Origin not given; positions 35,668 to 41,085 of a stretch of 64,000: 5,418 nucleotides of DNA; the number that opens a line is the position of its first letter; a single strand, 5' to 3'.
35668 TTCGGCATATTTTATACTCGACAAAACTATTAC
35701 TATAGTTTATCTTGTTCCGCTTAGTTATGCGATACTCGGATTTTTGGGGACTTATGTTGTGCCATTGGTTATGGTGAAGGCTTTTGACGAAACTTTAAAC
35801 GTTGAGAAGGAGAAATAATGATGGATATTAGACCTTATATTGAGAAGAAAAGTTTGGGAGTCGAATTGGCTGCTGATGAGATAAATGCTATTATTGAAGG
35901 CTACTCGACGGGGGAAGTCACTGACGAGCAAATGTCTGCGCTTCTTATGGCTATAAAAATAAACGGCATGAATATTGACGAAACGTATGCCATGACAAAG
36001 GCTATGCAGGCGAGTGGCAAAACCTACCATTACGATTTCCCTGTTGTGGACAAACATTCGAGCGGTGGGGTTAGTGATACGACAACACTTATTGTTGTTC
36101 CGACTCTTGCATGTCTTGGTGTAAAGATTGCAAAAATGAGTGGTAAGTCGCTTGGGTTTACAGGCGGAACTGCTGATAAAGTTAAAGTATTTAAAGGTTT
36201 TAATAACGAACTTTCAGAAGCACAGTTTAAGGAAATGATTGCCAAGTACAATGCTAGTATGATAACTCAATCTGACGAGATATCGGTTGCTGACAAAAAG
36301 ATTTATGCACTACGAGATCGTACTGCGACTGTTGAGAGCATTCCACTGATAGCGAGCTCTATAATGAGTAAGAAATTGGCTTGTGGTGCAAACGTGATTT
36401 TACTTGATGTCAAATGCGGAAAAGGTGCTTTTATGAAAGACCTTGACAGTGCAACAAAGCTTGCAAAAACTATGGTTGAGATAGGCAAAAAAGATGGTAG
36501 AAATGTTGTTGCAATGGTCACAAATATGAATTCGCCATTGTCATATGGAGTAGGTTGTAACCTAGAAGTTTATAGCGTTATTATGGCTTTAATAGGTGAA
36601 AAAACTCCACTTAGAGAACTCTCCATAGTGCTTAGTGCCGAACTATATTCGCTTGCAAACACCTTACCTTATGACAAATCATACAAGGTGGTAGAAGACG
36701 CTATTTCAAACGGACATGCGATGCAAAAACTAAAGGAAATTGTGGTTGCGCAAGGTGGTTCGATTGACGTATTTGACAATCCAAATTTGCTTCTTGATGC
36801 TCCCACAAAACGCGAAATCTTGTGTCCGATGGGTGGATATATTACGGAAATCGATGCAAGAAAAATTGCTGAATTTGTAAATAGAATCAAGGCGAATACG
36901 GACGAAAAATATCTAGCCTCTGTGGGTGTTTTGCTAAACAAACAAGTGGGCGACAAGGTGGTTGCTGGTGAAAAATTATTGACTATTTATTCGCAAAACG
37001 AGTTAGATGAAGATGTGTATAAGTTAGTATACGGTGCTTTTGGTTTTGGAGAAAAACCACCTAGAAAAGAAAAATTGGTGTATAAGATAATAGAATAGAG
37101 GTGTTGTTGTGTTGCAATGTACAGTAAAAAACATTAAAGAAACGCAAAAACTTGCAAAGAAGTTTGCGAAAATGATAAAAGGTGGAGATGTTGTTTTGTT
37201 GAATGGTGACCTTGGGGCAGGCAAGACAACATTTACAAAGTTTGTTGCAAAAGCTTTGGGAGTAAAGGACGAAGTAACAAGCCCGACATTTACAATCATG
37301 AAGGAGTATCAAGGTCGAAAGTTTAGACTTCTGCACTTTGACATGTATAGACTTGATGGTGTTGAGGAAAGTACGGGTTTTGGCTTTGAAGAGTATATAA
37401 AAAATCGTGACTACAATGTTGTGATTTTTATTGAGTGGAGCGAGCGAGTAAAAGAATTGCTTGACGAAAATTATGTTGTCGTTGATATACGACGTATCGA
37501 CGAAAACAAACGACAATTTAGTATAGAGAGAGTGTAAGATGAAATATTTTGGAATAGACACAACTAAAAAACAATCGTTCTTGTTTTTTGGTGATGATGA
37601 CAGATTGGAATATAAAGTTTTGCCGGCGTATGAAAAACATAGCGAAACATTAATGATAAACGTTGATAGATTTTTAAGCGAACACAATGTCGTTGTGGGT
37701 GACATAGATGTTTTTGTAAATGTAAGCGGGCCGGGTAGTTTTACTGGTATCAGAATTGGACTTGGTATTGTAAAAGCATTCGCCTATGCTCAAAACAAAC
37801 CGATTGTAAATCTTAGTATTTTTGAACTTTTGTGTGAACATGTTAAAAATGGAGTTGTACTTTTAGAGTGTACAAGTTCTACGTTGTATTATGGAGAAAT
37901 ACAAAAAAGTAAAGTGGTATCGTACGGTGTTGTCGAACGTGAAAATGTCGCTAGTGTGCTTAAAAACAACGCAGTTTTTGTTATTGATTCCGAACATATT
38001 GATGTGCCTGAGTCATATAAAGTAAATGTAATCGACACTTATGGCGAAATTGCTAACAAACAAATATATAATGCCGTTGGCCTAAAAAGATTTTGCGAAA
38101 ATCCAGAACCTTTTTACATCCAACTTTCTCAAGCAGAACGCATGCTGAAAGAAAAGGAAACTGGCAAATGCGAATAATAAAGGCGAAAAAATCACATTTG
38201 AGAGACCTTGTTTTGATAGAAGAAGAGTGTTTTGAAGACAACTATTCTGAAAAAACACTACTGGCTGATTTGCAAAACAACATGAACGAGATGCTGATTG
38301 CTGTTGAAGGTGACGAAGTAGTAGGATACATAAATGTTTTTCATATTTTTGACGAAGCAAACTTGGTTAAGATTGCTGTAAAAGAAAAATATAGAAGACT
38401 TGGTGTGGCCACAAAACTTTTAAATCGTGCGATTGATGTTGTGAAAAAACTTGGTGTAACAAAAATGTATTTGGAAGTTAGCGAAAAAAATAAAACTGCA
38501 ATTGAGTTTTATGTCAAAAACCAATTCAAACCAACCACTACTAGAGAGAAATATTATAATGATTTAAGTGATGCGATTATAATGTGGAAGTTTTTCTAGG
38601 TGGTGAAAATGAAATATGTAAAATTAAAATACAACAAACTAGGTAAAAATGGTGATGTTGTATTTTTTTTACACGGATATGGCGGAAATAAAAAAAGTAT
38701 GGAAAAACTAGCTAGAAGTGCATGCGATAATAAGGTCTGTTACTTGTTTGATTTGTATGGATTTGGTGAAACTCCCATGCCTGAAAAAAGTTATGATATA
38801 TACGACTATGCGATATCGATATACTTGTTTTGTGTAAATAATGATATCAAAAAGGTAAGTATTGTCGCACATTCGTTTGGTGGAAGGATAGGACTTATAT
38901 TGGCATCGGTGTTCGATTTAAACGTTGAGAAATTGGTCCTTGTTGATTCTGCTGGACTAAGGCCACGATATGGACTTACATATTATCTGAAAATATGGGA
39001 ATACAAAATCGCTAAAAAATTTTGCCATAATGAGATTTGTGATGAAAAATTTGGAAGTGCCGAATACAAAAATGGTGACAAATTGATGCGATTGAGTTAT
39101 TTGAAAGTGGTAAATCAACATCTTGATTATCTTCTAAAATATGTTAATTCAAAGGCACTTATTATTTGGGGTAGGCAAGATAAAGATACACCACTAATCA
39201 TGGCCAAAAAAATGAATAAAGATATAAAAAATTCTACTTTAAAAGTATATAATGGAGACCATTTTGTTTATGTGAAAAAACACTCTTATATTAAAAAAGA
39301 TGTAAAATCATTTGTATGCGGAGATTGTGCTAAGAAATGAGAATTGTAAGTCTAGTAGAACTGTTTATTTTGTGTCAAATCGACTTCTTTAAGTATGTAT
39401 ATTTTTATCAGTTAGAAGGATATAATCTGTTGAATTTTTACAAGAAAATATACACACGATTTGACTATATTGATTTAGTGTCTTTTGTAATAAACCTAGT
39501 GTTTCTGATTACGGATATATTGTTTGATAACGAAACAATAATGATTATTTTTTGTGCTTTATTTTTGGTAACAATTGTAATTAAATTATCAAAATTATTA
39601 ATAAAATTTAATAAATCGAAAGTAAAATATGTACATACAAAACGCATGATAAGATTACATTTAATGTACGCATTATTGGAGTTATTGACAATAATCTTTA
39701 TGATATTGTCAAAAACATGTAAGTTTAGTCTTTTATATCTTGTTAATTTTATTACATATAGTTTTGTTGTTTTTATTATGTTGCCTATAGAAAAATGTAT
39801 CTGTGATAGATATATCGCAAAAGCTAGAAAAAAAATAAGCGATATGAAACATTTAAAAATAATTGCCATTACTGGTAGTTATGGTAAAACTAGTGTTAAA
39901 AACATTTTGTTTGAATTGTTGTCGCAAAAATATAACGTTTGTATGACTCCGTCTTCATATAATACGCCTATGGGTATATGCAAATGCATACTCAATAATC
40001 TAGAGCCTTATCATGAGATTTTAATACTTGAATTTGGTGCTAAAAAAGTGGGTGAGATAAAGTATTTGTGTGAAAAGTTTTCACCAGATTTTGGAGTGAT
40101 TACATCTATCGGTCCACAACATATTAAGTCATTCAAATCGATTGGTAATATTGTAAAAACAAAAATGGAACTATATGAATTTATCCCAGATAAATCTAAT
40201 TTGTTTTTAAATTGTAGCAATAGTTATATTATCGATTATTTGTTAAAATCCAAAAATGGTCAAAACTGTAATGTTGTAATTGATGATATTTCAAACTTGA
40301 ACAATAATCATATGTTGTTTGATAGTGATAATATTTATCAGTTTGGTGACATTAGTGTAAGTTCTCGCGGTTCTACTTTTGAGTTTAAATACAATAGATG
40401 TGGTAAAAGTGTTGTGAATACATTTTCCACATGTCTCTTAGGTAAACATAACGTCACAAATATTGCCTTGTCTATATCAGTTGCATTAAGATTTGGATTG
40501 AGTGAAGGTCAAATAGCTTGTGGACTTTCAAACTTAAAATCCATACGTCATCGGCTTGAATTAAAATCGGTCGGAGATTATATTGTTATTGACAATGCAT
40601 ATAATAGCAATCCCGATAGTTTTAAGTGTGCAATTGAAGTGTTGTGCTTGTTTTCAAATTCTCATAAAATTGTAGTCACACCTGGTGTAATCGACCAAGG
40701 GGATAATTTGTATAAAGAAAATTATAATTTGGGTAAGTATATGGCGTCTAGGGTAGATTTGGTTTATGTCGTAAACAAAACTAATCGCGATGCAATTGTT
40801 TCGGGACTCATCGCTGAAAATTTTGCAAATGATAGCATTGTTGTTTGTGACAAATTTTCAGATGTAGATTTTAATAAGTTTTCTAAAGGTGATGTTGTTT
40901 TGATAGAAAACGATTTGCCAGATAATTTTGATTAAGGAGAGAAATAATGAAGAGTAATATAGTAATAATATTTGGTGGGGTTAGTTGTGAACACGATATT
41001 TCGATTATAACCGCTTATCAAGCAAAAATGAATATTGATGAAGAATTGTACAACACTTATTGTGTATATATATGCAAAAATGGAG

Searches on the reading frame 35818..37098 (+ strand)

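Call 8: search_protein_families(library=pfam, proteins=[window:35818-37098:+], max_evalue=0.001)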
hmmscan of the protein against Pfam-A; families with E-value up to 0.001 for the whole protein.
window:35818-37098:+ (426 aa): 3 families
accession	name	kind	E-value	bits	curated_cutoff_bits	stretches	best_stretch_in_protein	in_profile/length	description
PF00591.27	Glycos_transf_3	-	1.5e-29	103.9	27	1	75-301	3-252/253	Glycosyl transferase family, a/b domain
PF02885.22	Glycos_trans_3N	-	4.6e-20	71.6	26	1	6-67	2-63/63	Glycosyl transferase family, helical bundle domain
PF07831.19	PYNP_C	-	1.7e-11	44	27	1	341-405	1-69/75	Pyrimidine nucleoside phosphorylase C-terminal domain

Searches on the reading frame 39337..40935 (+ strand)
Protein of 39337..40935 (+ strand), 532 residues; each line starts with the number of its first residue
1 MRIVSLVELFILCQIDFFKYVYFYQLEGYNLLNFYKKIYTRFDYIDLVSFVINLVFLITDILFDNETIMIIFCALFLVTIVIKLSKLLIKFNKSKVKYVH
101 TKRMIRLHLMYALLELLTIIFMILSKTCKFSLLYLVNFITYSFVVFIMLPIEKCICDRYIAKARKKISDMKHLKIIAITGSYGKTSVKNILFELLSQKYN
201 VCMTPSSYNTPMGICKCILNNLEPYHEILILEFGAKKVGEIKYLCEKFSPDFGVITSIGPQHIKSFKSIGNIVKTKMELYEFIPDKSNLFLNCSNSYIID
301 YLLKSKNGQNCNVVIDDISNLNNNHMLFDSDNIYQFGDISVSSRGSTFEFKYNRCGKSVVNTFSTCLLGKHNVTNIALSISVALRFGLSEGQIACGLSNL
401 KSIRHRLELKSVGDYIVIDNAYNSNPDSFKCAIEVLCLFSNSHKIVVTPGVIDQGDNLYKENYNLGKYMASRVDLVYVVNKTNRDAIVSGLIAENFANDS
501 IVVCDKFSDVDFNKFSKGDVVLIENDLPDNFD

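Call 8: search_protein_families(library=pfam, proteins=[window:39337-40935:+], max_evalue=0.001)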
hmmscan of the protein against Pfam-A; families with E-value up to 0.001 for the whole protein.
window:39337-40935:+ (532 aa): 2 families
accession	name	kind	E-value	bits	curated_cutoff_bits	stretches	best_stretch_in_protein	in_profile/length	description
PF08245.18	Mur_ligase_M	-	3.9e-30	105.7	24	1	178-383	1-200/200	Mur ligase middle domain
PF02875.26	Mur_ligase_C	-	3.7e-06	28.2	28.4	1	405-523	1-123/127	Mur ligase, glutamate ligase domain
